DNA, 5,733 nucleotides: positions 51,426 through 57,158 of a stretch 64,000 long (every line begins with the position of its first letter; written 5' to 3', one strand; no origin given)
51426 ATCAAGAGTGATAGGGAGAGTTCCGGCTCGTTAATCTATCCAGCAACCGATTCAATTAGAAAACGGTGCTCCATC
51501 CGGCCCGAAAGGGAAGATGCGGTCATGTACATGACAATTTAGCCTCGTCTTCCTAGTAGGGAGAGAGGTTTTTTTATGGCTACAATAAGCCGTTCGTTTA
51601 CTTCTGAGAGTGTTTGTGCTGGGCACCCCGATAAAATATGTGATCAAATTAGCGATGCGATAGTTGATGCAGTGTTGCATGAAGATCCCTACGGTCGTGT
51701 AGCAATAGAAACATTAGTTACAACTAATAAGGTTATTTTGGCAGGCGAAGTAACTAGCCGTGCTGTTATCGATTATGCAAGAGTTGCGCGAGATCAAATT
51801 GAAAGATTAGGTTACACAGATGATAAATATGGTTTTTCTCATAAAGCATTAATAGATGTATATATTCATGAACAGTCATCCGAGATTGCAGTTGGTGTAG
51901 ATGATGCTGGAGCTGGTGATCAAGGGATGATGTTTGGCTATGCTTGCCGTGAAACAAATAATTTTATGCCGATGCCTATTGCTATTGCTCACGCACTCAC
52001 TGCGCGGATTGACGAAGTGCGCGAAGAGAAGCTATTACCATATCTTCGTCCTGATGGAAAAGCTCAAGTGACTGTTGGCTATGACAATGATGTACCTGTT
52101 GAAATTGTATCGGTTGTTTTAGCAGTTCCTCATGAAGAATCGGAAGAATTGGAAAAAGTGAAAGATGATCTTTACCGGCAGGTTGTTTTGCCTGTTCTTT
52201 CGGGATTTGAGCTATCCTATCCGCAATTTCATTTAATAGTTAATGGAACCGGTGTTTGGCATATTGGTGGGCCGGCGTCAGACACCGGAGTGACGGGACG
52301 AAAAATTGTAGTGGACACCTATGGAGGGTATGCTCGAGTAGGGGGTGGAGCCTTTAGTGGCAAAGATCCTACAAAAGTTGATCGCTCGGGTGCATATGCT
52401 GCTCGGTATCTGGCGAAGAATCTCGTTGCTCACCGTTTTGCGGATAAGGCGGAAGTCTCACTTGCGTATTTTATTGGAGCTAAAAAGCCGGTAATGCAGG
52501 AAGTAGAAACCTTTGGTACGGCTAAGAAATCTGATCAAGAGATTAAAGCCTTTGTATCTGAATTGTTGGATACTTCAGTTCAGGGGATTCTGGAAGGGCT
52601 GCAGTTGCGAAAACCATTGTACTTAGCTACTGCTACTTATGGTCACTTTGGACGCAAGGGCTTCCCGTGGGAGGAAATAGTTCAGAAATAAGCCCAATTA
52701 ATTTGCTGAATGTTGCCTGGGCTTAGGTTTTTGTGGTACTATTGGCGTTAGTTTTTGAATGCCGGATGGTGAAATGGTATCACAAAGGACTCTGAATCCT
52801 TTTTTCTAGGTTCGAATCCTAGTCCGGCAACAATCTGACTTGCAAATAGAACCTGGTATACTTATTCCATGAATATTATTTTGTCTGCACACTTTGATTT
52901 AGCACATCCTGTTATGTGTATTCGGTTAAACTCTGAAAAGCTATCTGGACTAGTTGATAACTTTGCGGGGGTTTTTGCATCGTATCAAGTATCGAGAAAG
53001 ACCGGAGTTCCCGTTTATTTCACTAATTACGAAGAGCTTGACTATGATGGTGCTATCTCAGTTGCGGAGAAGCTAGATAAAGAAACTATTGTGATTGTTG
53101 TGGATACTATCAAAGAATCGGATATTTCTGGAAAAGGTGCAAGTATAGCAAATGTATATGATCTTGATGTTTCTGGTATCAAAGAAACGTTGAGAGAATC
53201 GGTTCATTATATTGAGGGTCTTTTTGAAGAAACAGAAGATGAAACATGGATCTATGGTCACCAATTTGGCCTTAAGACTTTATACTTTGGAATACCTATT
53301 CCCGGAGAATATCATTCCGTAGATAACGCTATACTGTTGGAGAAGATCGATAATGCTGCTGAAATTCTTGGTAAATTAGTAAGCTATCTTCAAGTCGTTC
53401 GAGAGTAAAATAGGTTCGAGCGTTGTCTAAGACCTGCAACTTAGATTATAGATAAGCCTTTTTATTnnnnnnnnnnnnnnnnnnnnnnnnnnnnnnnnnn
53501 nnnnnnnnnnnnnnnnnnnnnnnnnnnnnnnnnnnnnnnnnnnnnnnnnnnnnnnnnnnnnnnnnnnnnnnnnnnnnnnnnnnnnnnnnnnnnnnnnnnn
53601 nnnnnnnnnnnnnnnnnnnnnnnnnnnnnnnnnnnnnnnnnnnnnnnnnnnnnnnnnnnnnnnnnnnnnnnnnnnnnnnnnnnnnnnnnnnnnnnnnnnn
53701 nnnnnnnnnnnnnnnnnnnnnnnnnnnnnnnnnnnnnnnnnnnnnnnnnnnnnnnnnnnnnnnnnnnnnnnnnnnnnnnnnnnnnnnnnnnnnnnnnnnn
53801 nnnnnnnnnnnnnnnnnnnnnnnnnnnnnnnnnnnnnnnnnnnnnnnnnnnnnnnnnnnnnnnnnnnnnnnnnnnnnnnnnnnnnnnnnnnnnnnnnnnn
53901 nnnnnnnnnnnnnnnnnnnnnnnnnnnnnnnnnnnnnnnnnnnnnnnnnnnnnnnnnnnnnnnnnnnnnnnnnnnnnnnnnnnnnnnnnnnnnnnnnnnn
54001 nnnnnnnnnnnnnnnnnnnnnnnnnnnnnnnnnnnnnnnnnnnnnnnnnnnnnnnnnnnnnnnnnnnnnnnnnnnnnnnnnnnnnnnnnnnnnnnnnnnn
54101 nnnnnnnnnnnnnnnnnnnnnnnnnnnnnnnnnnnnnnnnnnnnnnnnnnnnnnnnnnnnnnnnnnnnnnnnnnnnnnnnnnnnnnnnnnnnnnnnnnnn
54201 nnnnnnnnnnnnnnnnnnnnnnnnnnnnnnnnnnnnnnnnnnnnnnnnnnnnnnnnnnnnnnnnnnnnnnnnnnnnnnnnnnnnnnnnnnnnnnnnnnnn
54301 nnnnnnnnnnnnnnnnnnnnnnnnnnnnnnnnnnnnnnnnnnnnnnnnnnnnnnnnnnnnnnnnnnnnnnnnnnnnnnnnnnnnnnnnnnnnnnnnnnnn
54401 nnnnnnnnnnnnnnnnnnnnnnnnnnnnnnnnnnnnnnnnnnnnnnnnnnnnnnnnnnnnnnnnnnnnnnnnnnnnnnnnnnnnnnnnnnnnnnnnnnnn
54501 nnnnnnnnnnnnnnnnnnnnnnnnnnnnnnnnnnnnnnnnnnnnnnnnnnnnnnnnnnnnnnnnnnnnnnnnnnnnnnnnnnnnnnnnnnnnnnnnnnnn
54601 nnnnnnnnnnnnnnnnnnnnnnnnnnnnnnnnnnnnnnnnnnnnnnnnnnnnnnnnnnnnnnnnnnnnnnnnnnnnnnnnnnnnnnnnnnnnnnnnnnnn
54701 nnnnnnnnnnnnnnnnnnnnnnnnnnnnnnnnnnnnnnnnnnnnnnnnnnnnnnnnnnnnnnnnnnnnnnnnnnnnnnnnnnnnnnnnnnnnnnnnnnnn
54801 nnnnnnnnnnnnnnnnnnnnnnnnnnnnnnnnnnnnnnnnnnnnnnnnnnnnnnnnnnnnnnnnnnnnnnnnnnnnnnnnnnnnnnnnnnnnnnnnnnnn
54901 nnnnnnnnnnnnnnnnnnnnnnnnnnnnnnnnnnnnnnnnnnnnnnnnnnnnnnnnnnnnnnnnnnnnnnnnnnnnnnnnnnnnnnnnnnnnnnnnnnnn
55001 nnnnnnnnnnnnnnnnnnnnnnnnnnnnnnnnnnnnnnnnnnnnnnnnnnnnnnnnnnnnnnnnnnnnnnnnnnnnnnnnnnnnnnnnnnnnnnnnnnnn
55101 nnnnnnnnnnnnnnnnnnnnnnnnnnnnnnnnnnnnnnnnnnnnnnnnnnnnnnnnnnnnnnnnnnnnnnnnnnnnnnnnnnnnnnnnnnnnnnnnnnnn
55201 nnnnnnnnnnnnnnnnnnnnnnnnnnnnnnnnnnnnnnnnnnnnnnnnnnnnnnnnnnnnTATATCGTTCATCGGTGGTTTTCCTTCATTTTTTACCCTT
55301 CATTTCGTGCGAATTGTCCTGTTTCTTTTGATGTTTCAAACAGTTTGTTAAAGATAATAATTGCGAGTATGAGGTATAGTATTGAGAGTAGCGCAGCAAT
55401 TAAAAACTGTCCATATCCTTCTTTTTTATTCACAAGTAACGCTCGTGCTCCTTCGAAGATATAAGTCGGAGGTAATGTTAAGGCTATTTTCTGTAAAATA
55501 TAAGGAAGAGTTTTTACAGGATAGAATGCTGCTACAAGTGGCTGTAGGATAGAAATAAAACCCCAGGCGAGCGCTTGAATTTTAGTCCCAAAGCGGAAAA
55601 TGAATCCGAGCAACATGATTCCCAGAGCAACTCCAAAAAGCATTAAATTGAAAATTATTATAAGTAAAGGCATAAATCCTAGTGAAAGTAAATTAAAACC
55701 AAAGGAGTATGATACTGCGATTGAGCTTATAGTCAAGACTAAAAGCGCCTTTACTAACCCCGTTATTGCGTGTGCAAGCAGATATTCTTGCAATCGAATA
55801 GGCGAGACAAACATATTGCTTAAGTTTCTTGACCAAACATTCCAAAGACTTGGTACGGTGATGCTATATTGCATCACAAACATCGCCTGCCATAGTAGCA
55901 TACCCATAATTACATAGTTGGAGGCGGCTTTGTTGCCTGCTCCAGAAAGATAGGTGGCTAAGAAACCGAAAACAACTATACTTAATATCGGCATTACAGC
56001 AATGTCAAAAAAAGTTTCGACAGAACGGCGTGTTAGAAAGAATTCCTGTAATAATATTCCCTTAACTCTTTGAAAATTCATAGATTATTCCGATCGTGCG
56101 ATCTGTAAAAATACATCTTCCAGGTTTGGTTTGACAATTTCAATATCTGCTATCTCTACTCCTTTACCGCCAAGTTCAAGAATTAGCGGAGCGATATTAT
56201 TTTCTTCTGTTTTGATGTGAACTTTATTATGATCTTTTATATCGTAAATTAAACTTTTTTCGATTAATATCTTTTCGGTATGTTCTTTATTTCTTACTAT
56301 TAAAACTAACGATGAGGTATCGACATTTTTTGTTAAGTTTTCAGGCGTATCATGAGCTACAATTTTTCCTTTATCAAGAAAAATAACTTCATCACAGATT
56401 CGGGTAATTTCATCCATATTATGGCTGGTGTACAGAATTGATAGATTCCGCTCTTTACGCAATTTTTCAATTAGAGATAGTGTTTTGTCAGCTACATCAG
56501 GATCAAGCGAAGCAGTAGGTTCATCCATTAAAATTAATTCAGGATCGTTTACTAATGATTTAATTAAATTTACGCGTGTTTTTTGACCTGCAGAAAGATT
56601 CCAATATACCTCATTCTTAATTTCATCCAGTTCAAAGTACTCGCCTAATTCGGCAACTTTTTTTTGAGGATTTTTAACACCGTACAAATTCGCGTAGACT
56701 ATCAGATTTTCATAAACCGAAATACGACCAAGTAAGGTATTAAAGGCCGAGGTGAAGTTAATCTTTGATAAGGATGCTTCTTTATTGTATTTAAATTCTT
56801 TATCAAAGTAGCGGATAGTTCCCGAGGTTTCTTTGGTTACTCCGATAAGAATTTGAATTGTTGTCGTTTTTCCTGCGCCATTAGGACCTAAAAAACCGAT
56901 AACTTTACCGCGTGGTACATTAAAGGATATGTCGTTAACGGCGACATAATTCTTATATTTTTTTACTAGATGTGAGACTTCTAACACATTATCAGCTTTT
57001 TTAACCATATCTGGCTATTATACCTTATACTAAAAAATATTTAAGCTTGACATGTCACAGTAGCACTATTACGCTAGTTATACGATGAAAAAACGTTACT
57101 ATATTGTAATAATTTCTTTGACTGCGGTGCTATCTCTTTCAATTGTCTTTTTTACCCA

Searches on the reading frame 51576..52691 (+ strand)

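Call 76: search_protein_families(library=pfam, proteins=[window:51576-52691:+], max_evalue=0.00001)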
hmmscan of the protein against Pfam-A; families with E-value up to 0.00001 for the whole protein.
window:51576-52691:+ (371 aa): 3 families
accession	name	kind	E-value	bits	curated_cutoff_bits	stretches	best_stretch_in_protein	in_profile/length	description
PF02773.21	S-AdoMet_synt_C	-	3.3e-58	196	25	1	230-366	1-137/138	S-adenosylmethionine synthetase, C-terminal domain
PF02772.21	S-AdoMet_synt_M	-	1.1e-37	129.3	29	1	111-226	2-118/120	S-adenosylmethionine synthetase, central domain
PF00438.25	S-AdoMet_synt_N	-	1.8e-36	125.1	33.1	1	7-101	3-98/99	S-adenosylmethionine synthetase, N-terminal domain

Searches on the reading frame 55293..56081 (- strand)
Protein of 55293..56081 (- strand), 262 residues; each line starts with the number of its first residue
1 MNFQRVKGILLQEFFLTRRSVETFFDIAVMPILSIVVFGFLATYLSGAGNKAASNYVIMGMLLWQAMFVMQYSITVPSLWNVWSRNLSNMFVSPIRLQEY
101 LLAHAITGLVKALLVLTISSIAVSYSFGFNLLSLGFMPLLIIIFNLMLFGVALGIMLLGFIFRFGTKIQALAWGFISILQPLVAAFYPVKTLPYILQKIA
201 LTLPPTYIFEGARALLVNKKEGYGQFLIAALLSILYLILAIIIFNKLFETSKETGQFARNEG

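Call 76: search_protein_families(library=pfam, proteins=[window:55293-56081:-], max_evalue=0.00001)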
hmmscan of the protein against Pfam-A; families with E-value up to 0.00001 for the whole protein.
window:55293-56081:- (262 aa): 2 families
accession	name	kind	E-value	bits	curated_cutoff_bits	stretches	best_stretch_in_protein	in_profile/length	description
PF01061.29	ABC2_membrane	-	3.4e-11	43.5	26.9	1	9-216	6-210/211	ABC-2 type transporter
PF12698.13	ABC2_membrane_3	-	7.4e-09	35.6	31.6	1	54-244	160-341/347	ABC-2 family transporter protein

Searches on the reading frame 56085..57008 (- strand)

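Call 76: search_protein_families(library=pfam, proteins=[window:56085-57008:-], max_evalue=0.00001)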
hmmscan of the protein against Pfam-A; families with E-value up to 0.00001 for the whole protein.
window:56085-57008:- (307 aa): 2 families
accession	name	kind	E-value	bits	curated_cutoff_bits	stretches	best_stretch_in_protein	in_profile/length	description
PF00005.33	ABC_tran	-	2e-28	100.2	25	1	24-166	1-137/137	ABC transporter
PF13304.12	AAA_21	-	1.2e-10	42.4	27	1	124-198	224-300/304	AAA domain, putative AbiEii toxin, Type IV TA system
